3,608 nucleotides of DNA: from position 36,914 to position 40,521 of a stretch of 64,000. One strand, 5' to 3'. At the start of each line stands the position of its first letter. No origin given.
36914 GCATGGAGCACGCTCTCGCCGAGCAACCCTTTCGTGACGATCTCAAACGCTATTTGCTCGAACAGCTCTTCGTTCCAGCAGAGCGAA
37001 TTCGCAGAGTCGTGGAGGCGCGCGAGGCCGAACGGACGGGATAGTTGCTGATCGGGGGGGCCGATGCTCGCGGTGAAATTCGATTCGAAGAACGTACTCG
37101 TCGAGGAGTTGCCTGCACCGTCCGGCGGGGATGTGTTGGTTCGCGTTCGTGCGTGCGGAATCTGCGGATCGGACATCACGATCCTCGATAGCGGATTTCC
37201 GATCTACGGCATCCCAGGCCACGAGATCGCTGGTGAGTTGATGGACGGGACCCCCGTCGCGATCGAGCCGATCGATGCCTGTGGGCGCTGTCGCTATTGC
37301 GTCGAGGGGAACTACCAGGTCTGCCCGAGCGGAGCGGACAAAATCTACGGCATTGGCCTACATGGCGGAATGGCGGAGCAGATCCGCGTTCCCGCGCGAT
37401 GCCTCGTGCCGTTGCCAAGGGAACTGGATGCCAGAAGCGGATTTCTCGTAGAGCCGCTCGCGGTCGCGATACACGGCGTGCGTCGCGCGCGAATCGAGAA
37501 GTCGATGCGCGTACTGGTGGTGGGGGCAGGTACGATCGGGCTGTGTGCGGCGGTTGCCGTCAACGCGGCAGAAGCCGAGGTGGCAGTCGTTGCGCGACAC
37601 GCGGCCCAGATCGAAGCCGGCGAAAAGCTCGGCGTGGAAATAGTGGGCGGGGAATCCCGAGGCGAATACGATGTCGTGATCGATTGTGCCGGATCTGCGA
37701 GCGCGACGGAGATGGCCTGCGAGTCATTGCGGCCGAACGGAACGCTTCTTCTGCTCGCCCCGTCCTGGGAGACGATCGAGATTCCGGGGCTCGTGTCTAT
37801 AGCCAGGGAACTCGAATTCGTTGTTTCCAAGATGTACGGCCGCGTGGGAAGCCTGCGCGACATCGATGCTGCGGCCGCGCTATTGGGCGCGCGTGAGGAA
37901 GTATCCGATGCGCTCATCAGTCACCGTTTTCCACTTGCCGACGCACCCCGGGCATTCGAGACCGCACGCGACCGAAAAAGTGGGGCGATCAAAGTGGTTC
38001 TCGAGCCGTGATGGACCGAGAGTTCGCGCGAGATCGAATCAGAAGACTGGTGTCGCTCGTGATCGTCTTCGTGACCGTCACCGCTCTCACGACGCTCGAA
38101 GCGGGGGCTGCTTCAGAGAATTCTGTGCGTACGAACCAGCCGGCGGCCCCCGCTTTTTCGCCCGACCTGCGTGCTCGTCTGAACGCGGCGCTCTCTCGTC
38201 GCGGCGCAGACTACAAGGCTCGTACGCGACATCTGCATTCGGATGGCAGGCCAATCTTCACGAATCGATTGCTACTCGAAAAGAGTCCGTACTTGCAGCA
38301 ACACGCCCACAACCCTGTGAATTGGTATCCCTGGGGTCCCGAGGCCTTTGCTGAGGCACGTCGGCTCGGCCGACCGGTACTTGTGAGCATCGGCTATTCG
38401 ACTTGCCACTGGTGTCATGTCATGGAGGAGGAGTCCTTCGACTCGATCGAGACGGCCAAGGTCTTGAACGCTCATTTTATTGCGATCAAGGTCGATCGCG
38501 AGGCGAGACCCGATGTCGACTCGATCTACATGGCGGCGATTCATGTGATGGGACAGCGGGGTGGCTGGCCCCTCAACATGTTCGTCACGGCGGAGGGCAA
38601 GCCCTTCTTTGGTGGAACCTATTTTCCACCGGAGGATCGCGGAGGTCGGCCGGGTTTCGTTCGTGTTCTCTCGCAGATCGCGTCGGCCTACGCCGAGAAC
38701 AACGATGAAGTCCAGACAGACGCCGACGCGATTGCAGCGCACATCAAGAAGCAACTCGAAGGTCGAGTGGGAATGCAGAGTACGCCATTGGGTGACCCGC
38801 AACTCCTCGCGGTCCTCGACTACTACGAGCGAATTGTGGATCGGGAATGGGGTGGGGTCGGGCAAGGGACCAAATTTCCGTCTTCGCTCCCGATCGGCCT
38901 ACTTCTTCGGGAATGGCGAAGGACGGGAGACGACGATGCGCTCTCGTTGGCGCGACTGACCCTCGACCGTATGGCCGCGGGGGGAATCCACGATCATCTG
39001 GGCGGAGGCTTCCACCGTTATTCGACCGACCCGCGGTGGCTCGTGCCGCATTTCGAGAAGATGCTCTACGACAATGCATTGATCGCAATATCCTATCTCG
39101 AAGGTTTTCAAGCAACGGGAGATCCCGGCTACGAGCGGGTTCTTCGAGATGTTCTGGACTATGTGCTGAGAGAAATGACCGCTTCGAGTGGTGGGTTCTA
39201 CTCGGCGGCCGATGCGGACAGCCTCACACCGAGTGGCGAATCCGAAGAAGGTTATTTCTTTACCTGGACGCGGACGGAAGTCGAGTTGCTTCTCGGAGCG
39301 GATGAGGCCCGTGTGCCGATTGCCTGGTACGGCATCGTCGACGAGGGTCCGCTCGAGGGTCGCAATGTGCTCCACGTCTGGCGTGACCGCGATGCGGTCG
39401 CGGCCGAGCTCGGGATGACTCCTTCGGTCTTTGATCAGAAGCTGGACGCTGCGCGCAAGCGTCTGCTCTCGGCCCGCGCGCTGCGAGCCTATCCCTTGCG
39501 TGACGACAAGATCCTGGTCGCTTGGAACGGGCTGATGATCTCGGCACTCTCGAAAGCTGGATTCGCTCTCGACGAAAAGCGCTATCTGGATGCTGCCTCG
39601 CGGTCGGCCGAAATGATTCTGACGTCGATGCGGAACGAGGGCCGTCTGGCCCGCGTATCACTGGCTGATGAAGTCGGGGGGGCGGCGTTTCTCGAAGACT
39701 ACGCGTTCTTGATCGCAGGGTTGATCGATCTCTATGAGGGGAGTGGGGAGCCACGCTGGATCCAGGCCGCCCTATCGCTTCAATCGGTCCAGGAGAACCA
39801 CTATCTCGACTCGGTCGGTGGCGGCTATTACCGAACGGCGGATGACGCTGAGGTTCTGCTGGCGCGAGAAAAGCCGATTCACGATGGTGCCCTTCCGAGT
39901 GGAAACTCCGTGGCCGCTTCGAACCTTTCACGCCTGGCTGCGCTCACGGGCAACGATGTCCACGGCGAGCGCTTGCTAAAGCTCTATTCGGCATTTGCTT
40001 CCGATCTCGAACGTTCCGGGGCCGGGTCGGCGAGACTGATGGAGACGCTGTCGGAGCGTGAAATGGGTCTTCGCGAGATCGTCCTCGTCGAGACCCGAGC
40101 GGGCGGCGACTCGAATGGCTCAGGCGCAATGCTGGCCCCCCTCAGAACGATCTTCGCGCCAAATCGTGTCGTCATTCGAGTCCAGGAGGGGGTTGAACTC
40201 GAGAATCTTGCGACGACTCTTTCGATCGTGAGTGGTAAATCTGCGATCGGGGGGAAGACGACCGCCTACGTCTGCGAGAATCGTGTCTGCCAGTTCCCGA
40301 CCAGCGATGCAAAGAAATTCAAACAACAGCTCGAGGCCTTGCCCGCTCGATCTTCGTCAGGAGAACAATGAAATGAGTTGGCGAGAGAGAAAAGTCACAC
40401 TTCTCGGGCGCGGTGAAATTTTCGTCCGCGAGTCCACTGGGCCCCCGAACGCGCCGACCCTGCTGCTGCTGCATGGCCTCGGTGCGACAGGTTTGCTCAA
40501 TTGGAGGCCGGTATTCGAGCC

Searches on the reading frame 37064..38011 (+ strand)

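Call 64: search_protein_families(library=pfam, proteins=[window:37064-38011:+], max_evalue=0.00001)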
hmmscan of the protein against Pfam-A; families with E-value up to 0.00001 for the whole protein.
window:37064-38011:+ (315 aa): 4 families
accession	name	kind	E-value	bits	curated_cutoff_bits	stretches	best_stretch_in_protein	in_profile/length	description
PF08240.17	ADH_N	-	2.6e-18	66.6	23.5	1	22-118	3-103/104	Alcohol dehydrogenase GroES-like domain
PF16912.11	Glu_dehyd_C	-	7.8e-13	48.8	34.9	1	124-314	2-210/211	Glucose dehydrogenase C-terminus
PF00107.32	ADH_zinc_N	-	1.6e-09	38.2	31.8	1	158-259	2-116/129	Zinc-binding dehydrogenase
PF13602.12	ADH_zinc_N_2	-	5.6e-06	27.7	27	0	199-304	21-126/134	Zinc-binding dehydrogenase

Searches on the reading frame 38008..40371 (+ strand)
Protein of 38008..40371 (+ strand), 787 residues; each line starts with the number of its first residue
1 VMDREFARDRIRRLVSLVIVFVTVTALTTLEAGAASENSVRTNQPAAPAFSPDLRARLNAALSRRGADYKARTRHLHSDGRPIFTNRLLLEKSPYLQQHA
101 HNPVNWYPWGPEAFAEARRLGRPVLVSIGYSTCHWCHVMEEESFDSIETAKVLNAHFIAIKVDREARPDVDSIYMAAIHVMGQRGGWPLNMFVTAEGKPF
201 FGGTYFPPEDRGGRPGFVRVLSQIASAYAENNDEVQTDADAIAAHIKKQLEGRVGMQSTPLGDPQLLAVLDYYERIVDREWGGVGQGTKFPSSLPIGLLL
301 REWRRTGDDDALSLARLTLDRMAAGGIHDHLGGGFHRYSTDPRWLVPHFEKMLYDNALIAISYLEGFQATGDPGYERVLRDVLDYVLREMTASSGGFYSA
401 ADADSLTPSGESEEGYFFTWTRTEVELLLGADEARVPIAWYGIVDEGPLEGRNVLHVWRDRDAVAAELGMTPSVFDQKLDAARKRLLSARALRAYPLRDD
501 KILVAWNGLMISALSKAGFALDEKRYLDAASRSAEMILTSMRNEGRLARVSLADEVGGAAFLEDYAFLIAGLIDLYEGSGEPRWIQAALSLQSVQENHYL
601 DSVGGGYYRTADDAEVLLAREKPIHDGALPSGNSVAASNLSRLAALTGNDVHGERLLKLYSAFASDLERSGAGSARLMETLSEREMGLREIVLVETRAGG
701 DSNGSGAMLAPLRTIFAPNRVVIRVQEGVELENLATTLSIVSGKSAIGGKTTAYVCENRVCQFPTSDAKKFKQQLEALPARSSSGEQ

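Call 64: search_protein_families(library=pfam, proteins=[window:38008-40371:+], max_evalue=0.00001)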
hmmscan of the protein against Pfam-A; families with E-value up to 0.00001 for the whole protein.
window:38008-40371:+ (787 aa): 2 families
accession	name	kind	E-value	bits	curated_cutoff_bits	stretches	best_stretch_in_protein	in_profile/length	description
PF03190.21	Thioredox_DsbH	-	2e-71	239.7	27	1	85-246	1-162/163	Protein of unknown function, DUF255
PF13899.12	Thioredoxin_7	-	6.8e-09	36.2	27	1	105-168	1-64/83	Thioredoxin-like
